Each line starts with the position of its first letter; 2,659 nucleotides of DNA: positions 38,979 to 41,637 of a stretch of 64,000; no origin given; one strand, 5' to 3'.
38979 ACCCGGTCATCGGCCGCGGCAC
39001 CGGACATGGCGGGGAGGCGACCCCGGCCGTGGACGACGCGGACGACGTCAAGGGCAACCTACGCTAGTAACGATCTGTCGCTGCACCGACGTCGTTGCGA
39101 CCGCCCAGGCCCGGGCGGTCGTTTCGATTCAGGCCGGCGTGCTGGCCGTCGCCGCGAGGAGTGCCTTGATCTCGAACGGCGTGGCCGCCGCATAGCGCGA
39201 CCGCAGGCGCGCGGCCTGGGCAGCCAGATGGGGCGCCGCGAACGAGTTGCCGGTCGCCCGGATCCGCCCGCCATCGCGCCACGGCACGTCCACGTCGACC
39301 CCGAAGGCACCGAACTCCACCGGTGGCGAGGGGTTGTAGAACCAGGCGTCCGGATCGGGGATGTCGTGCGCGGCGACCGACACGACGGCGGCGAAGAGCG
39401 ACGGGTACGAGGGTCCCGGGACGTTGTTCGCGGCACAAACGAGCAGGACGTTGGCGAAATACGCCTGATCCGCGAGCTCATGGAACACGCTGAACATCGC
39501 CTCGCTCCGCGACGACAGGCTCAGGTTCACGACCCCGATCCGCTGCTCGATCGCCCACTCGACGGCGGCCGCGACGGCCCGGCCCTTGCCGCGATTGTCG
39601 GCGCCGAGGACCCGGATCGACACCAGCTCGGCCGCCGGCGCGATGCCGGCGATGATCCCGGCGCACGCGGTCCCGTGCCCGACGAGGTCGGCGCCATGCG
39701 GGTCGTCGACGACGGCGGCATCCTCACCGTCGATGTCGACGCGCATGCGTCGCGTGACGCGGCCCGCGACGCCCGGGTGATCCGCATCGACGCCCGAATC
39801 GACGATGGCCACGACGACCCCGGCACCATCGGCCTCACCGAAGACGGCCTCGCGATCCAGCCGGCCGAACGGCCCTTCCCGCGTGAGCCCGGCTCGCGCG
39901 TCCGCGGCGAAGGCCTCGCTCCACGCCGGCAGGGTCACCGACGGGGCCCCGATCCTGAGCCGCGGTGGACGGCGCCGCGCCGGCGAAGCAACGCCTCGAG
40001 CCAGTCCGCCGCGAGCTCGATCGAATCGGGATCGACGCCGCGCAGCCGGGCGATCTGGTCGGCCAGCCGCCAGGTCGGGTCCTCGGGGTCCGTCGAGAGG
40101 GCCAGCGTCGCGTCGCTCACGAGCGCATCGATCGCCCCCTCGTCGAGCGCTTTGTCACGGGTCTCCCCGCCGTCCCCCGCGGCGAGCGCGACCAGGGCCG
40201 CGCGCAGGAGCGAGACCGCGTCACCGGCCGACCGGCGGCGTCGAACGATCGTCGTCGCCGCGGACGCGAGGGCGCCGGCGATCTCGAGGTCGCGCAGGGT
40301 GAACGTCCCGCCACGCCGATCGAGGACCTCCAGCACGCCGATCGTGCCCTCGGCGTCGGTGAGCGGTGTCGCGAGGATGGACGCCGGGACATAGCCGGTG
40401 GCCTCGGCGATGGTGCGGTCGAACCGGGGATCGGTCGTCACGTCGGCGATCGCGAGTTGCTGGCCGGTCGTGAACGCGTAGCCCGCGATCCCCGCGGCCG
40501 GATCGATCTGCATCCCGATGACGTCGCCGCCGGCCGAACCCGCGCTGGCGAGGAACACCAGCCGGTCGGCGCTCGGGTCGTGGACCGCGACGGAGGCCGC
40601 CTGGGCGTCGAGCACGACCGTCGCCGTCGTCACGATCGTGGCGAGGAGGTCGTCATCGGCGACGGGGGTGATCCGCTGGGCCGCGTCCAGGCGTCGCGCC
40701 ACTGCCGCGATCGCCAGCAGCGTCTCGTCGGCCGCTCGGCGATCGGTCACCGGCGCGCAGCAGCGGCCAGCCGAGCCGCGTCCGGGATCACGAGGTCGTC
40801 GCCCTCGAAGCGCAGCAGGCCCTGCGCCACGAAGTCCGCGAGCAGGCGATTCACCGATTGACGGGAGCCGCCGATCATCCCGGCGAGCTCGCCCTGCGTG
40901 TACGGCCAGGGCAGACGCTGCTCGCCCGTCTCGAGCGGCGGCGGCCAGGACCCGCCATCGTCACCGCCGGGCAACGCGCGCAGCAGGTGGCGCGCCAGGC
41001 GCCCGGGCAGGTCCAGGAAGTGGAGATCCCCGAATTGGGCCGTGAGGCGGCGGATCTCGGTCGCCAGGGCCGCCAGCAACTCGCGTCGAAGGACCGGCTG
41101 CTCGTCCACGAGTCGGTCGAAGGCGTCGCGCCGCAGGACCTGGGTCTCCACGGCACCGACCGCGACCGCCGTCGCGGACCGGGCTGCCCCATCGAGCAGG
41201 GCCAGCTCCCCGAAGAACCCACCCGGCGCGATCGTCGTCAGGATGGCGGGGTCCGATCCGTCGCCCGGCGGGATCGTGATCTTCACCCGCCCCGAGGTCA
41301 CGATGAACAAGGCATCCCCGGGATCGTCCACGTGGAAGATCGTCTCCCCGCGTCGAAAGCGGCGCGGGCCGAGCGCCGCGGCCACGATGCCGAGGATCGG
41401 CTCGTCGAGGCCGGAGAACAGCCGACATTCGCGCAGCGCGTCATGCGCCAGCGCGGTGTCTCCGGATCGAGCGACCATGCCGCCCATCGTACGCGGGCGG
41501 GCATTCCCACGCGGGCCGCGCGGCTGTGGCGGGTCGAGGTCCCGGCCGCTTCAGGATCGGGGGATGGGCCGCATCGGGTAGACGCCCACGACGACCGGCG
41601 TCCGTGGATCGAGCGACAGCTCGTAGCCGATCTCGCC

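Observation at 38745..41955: Tightly coupled Crp - GAF - cytoplasmic S8 protease operon with a convergent small acidic peptide gene carrying a CRP-like site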

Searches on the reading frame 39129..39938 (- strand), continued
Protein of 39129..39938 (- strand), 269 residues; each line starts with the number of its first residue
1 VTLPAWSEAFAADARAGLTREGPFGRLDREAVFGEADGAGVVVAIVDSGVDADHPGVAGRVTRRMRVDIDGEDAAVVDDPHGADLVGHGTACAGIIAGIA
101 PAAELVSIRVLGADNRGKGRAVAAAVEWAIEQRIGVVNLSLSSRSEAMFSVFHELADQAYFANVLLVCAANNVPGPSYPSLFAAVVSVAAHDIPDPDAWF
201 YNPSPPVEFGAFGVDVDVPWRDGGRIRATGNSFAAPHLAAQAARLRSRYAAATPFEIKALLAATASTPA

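Call 58: search_solved_structures(query=A2, max_evalue=1e-10)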
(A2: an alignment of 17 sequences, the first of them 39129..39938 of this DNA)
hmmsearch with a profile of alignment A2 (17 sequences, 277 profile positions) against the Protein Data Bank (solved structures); distinct sequences matched with E-value up to 1e-10: 179 (the best 60 are shown).
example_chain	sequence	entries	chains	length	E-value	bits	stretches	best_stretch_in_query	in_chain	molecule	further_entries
3f49_S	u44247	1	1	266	4e-51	177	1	36-270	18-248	Subtilisin BPN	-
6ube_S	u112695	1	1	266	1.8e-50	174.9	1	36-270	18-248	SUBTILISIN BPN'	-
3bgo_S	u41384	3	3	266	3e-50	174.2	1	36-270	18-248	Subtilisin BPN'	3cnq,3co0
1gnv_A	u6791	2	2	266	5.5e-50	173.3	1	36-269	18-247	SUBTILISIN BPN'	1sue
1dui_A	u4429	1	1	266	6.1e-50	173.2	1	36-269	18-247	PROTEIN (SUBTILISIN BPN')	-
6u9l_S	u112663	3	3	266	1.4e-49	172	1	36-270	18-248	SUBTILISIN BPN'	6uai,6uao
9zio_S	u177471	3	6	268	2.9e-49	171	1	37-270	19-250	SUBTILISIN BPN'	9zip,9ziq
1sua_A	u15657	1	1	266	4e-49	170.5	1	36-269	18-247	SUBTILISIN BPN'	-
1gns_A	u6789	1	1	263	5.8e-49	170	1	36-269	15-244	SUBTILISIN BPN'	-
7am3_A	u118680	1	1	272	1.7e-48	168.4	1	36-270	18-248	Subtilisin BPN'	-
7am8_A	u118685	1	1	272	2e-48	168.2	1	36-270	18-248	Subtilisin BPN'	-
7am4_A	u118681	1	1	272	2.2e-48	168.1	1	36-270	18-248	Subtilisin BPN'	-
7am7_A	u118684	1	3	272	3e-48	167.6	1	36-270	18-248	Subtilisin BPN'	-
7am5_A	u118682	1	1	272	3.4e-48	167.5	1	36-270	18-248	Subtilisin BPN'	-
1spb_S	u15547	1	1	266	3.4e-48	167.5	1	36-269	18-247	SUBTILISIN BPN'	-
7y6m_C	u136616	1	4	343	3.3e-42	147.8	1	14-256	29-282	Intracellular serine protease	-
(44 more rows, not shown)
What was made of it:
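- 39129..39938 (-): Cytoplasmic minimal subtilase (S8A-like, 269 aa) with a conserved N-terminal LPAWS..F motif. The profile hits subtilisin BPN' at 4e-51 and an 'intracellular serine protease' (7y6m) at 3e-42 (call 58).
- Closest known: Bacillus/Planococcus intracellular subtilisin proteases. Different: The sequence is closer to subtilisin BPN' than to ISPs (call 58).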

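Call 59: fold_search(model_id=the predicted structure, library=pdb)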
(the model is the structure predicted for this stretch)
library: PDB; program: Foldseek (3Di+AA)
matches with E <= 10: 1137; with E <= 0.001: 269
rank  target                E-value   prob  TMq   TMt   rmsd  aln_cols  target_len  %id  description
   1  3cnq_S                4.8e-14  1.00  0.63  0.64   5.7       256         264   25  Prosubtilisin Substrate Complex of Subtilisin SUBT_BACAM (released 2008-05-06)
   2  6ube_S                6.6e-14  1.00  0.66  0.66   5.4       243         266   29  Azide-triggered subtilisin SUBT_BACAM complexed with the peptide LFRAL (released 2020-09-16)
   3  6u9l                  7.0e-14  1.00  0.64  0.64   5.6       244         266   28  Imidazole-triggered RAS-specific subtilisin SUBT_BACAM (released 2020-09-16)
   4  1suc                  8.4e-14  1.00  0.66  0.67   5.4       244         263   27  CALCIUM-INDEPENDENT SUBTILISIN BY DESIGN (released 1994-01-31)
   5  1gnv                  1.2e-13  1.00  0.64  0.65   5.5       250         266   26  CALCIUM INDEPENDENT SUBTILISIN BPN' MUTANT (released 2002-06-24)
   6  3f49                  1.8e-13  1.00  0.66  0.67   5.3       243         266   28  Anion-triggered Engineered Subtilisin SUBT_BACAM (released 2008-12-16)
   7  1sua_A                2.1e-13  1.00  0.63  0.64   5.3       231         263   27  SUBTILISIN BPN' (released 1998-01-14)
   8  7am3                  3.1e-13  1.00  0.66  0.66   5.3       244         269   28  Crystal structure of Peptiligase mutant - M222P (released 2021-02-17)
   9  5ox2_A                3.1e-13  1.00  0.60  0.61   5.7       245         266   27  Crystal structure of thymoligase, a substrate-tailored peptiligase variant (released 2018-01-10)
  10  7am8                  3.8e-13  1.00  0.62  0.62   5.8       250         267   26  Crystal structure of Omniligase mutant W189F (released 2021-02-17)
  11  7am6_A                6.2e-13  1.00  0.62  0.62   5.7       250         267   25  Crystal structure of Peptiligase mutant - L217H/M222P/A225N/F189W (released 2021-02-17)
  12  3bgo_S                6.6e-13  1.00  0.64  0.65   5.4       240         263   28  Azide complex of Engineered Subtilisin SUBT_BACAM (released 2008-06-03)
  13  7am7_A                7.0e-13  1.00  0.62  0.63   5.7       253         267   25  Crystal structure of Peptiligase mutant - M222P/L217H/A225N/F189W/N218D (released 2021-02-17)
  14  7am7_B                7.5e-13  1.00  0.62  0.62   5.7       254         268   26  Crystal structure of Peptiligase mutant - M222P/L217H/A225N/F189W/N218D (released 2021-02-17)
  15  7am4                  8.5e-13  1.00  0.66  0.66   5.3       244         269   28  Crystal structure of Peptiligase mutant - L217H/M222P (released 2021-02-17)
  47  2xrm                  1.2e-11  1.00  0.60  0.54   5.8       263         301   25  Processed Intracellular subtilisin from B. clausii (released 2011-03-16)
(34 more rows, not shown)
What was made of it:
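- Closest known: Bacillus/Planococcus intracellular subtilisin proteases. Same: An intracellular serine protease (7y6m) and B. clausii ISP (2xrm) are among the sequence and structure hits (calls 58, 59).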

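Call 61: find_encoding_contigs(protein=P0178, flank=6000, max_places=2)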
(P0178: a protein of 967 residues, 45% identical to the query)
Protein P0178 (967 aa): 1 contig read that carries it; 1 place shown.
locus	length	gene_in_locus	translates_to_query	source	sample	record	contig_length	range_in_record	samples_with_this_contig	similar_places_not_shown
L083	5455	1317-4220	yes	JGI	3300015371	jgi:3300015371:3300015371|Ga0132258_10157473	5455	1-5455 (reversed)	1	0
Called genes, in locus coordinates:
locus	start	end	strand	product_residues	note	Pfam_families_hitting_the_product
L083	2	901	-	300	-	?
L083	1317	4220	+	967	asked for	PF00664:ABC_membrane, PF00005:ABC_tran, PF13304:AAA_21 (faint), PF00082:Peptidase_S8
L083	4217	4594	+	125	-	-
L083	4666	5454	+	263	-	?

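Call 62: find_encoding_contigs(protein=P0146, flank=7000, max_places=2)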
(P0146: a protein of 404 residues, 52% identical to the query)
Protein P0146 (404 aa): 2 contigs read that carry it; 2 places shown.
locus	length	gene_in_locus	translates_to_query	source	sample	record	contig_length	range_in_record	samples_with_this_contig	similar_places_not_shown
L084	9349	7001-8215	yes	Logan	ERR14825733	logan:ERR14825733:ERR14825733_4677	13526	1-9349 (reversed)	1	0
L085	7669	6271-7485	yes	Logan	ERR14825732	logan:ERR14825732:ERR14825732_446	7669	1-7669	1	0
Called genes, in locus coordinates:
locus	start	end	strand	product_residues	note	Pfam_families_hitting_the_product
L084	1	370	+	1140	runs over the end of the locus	PF02811:PHP, PF07733:DNA_pol3_alpha, PF17657:DNA_pol3_finger, PF14579:HHH_6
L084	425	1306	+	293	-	-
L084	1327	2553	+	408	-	PF04055:Radical_SAM, PF06969:HemN_C (faint)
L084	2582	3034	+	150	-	PF05154:TM2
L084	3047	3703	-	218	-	PF00027:cNMP_binding, PF13545:HTH_Crp_2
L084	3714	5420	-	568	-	PF05977:MFS_3, PF07690:MFS_1, PF00027:cNMP_binding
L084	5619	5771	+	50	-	-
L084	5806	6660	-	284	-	PF22845:DUF3097_N, PF11296:DUF3097_C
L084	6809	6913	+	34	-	-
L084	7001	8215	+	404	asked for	PF13185:GAF_2 (weak), PF00082:Peptidase_S8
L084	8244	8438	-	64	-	-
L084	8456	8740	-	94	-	-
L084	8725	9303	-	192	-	PF00753:Lactamase_B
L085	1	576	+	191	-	?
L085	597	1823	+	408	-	PF04055:Radical_SAM, PF06969:HemN_C (faint)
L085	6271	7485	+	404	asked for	PF13185:GAF_2 (weak), PF00082:Peptidase_S8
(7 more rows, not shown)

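Call 64: find_encoding_contigs(protein=P0154, flank=6000, max_places=2)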
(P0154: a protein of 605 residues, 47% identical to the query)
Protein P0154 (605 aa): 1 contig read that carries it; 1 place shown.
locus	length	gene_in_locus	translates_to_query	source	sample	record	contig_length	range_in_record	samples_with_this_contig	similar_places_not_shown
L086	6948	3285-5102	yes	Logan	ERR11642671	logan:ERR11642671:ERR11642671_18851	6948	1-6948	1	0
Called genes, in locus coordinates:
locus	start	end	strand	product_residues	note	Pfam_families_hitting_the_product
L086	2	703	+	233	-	?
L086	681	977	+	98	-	-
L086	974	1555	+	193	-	PF07638:Sigma70_ECF, PF04542:Sigma70_r2, PF08281:Sigma70_r4_2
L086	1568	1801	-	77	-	-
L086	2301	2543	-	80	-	-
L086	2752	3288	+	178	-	-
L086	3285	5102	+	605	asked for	PF00082:Peptidase_S8, PF00069:Pkinase, PF07714:PK_Tyr_Ser-Thr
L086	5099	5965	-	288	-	PF03704:BTAD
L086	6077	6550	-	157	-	PF00571:CBS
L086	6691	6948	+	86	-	?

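Call 65: find_encoding_contigs(protein=P0192, flank=6000, max_places=2)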
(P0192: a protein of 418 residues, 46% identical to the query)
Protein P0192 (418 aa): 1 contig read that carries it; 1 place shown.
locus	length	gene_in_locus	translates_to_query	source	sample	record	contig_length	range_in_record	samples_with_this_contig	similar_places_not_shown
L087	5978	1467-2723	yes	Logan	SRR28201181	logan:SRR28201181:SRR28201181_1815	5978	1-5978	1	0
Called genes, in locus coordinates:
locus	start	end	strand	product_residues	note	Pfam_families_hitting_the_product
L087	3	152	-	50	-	?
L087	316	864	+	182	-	PF08002:DUF1697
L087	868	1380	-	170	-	PF04075:F420H2_quin_red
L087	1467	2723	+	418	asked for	PF08281:Sigma70_r4_2 (weak), PF00196:GerE, PF00082:Peptidase_S8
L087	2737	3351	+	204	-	PF01590:GAF, PF13185:GAF_2, PF13492:GAF_3 (weak)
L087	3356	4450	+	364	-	PF04055:Radical_SAM (weak)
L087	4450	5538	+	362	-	PF04055:Radical_SAM (faint)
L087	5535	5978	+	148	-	?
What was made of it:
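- On RiPP biosynthetic cluster: Radical SAM genes appear only next to one distant LuxR-S8/GAF relative (call 65).
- A LuxR-S8 relative is followed by a GAF gene and two radical SAM genes (call 65).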

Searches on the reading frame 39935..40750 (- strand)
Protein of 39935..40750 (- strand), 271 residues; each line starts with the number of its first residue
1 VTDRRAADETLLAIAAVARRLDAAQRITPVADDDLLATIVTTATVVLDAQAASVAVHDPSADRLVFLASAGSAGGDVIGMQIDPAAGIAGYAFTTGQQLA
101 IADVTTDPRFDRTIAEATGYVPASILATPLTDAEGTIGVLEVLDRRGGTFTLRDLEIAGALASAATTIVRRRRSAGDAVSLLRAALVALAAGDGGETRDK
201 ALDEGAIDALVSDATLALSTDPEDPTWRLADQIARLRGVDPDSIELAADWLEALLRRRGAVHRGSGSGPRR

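Call 3: search_protein_families(library=pfam, proteins=[window:39935-40750:-], max_evalue=0.01)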
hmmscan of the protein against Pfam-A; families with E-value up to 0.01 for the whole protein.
window:39935-40750:- (271 aa): 3 families
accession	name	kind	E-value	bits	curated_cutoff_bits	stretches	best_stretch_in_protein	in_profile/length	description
PF13185.12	GAF_2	-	2.8e-14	53.9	28.6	1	33-168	5-134/136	GAF domain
PF01590.32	GAF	-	2.6e-13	51.1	22.4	1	34-165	4-129/133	GAF domain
PF13492.12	GAF_3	-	4.8e-07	30.7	27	1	33-167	3-125/129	GAF domain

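Call 7: search_protein_families(library=ncbifam, proteins=[window:39935-40750:-], max_evalue=0.01)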
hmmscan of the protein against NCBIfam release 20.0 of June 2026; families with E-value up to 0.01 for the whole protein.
window:39935-40750:- (271 aa): 2 families
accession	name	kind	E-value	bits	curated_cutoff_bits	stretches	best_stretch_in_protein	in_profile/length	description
TIGR01817.1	nifA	equivalog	2.8e-05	23.1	528.85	1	10-146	3-132/534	nif-specific transcriptional activator NifA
NF008283.0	PRK11061.1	equivalog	0.00015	20.2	583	1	34-194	20-179/748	phosphoenolpyruvate--protein phosphotransferase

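Call 8: search_protein_families(library=padloc, proteins=[window:39935-40750:-], max_evalue=0.01)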
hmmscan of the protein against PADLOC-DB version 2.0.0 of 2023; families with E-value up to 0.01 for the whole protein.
window:39935-40750:- (271 aa): 0 families

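Call 47: find_homologous_proteins(query=window:39935-40750:-, max_evalue=0.00001)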
Query window:39935-40750:- (271 aa): 365 proteins with E <= 0.00001 among 8000 candidates; the best 120 are listed.
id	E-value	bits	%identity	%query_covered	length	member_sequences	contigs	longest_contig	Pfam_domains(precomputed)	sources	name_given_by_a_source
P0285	5.4e-147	506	94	100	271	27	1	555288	PF13185.13,PF01590.33,PF13492.13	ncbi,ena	-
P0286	3.3e-143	494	97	96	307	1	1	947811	PF13185.13,PF01590.33,PF13492.13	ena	-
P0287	3.9e-141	487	90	100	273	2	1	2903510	PF13185.13,PF01590.33,PF13492.13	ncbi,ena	-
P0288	2.7e-140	484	89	100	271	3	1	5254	PF13185.13,PF01590.33,PF13492.13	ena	-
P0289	5.1e-140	483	89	100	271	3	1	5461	PF13185.13,PF01590.33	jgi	jgi:GAF domain-containing protein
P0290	3.8e-139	480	89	100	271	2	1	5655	PF13185.13,PF01590.33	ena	-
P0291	7.9e-138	476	88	100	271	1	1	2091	PF13185.13,PF01590.33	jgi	jgi:GAF domain-containing protein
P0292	8.7e-135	466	87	100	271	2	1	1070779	PF13185.13,PF01590.33,PF13492.13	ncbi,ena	-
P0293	1.3e-132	459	85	100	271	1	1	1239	PF13185.13,PF01590.33,PF13492.13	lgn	-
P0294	2.4e-124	432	82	96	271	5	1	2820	PF13185.13,PF01590.33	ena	-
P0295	5.0e-124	431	81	99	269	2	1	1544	PF13185.13,PF01590.33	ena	-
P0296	3.1e-123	428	80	100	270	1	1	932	PF13185.13,PF01590.33,PF13492.13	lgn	-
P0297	6.3e-123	427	80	96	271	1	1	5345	PF13185.13,PF01590.33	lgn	-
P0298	1.6e-121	423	81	99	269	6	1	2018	PF13185.13,PF01590.33,PF13492.13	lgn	-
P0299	1.7e-121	423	80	100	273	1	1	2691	PF13185.13,PF01590.33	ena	-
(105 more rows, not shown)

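Call 60: predict_structure(alignment_id=A4)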
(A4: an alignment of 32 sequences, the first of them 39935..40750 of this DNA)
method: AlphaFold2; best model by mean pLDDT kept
length: 271 residues; sequences in the alignment: 32
mean_pLDDT: 61.1   pTM: 0.56
mean pLDDT of the five models: 61.1, 60.6, 59.1, 55.6, 54.1
residues with pLDDT >= 90: 0; 70-90: 111; 50-70: 49; < 50: 111
segments of 3 or more residues with pLDDT < 50: 1-31, 188-190, 192-200, 204-220, 224-234, 236-238, 240-243, 245-247, 249-271
pLDDT, mean of each block of 10 residues (from residue 1): 38 39 38 71 80 84 83 71 74 70 73 69 83 84 76 77 77 59 49 45 47 41 47 48 48 42 38 44
secondary structure, 60 per line:
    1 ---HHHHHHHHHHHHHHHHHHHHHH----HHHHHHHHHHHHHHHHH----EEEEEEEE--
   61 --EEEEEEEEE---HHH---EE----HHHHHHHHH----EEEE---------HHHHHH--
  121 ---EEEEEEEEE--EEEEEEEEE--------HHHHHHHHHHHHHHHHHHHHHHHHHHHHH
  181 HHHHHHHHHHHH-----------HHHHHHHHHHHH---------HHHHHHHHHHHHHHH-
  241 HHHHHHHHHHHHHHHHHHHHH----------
elements in order: H4-25 H30-46 E51-58 E63-71 H87-95 E100-103 H113-118 E124-132 E135-143 H152-192 H204-215 H225-239 H241-261
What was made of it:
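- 39935..40750 (-): GAF-domain partner protein: an N-terminal helix, a GAF domain (aa 33-168) and a conserved helical C-terminal region of about 100 aa. The AF2 model has a GAF core at pLDDT 70-84 and a low-confidence C-terminal region (call 60).
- On GAF domain proteins: The AF2 GAF core has pLDDT 70-84 (call 60).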

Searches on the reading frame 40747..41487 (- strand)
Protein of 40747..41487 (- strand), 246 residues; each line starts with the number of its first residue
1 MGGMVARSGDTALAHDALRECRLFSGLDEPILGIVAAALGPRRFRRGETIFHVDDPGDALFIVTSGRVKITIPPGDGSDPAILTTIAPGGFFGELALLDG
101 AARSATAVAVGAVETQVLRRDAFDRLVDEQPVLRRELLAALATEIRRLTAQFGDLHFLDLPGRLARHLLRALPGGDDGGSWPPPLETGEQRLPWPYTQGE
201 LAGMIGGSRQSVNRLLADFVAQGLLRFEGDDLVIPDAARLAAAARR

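Call 3: search_protein_families(library=pfam, proteins=[window:40747-41487:-], max_evalue=0.01)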
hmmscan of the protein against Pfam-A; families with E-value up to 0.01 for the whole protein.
window:40747-41487:- (246 aa): 5 families
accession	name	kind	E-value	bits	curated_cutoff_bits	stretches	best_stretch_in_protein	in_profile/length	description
PF00027.35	cNMP_binding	-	2.5e-22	79.1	27.5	1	42-129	2-88/89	Cyclic nucleotide-binding domain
PF13545.12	HTH_Crp_2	-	7.3e-14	51.9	27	1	162-242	1-69/70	Crp-like helix-turn-helix domain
PF12802.13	MarR_2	-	0.00033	21.2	27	1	197-230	22-55/61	MarR family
PF00325.26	Crp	-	0.0011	19.1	21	1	197-225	4-32/32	Bacterial regulatory proteins, crp family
PF25213.1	HVO_A0261_N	-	0.0043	17.3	35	0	195-228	24-57/86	HVO_A0261 N-terminal domain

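Call 7: search_protein_families(library=ncbifam, proteins=[window:40747-41487:-], max_evalue=0.01)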
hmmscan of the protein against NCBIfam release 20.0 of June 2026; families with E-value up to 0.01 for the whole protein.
window:40747-41487:- (246 aa): 11 families
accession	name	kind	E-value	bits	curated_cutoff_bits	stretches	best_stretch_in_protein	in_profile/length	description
NF008732.0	PRK11753.1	equivalog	2.2e-18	66.5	266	1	42-234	26-210/214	cAMP-activated global transcriptional regulator CRP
NF058543.1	ActPatMycb56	equivalog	5.3e-12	45.2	460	1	23-138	3-115/317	acetyltransferase Pat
NF041163.2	encap_f2b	equivalog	3e-11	43.1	400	1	10-142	65-198/450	family 2B encapsulin nanocompartment shell protein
NF052518.1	TransRegLdrP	equivalog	1.2e-09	38.5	300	1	42-226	2-170/195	transcriptional regulator LdrP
NF006901.0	PRK09392.1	equivalog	1.5e-07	31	211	1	16-244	7-221/236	transcriptional activator FtrB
NF050806.1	TransRegFixKCaul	equivalog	4e-07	29.5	300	1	41-172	25-147/215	transcriptional regulator FixK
NF010499.0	PRK13918.1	equivalog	8e-07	28.8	274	1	44-239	17-196/205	CRP/FNR family transcriptional regulator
TIGR03697.1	NtcA_cyano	equivalog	1.5e-05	24.8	244.95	1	47-238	1-186/193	global nitrogen regulator NtcA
NF008365.0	PRK11161.1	subfamily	0.00024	20.5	228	1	44-244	52-243/250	fumarate/nitrate reduction transcriptional regulator Fnr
TIGR03896.1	cyc_nuc_ocin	subfamily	0.00048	19.6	161.05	1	33-119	155-240/317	bacteriocin-type transport-associated protein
NF045989.1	TransRegFnrLRhodb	equivalog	0.0013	18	300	0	42-140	39-133/245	transcriptional regulator FnrL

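Call 8: search_protein_families(library=padloc, proteins=[window:40747-41487:-], max_evalue=0.01)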
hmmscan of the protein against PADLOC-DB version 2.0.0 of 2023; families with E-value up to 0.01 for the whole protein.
window:40747-41487:- (246 aa): 5 families
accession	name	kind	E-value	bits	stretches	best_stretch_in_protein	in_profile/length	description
PDLC00731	Effector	-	2.7e-07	27.9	1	14-146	16-142/306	TIR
PDLC02371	PycTIR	-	4.4e-07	27.5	1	12-146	11-139/288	-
PDLC00734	PycC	-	2.6e-06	24.8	1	42-140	36-133/374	Pycsar cyclase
PDLC00732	Effector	-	1.3e-05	22.3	1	8-145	6-137/301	TIR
PDLC00730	Effector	-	0.0056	13.9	1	37-132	54-145/299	TIR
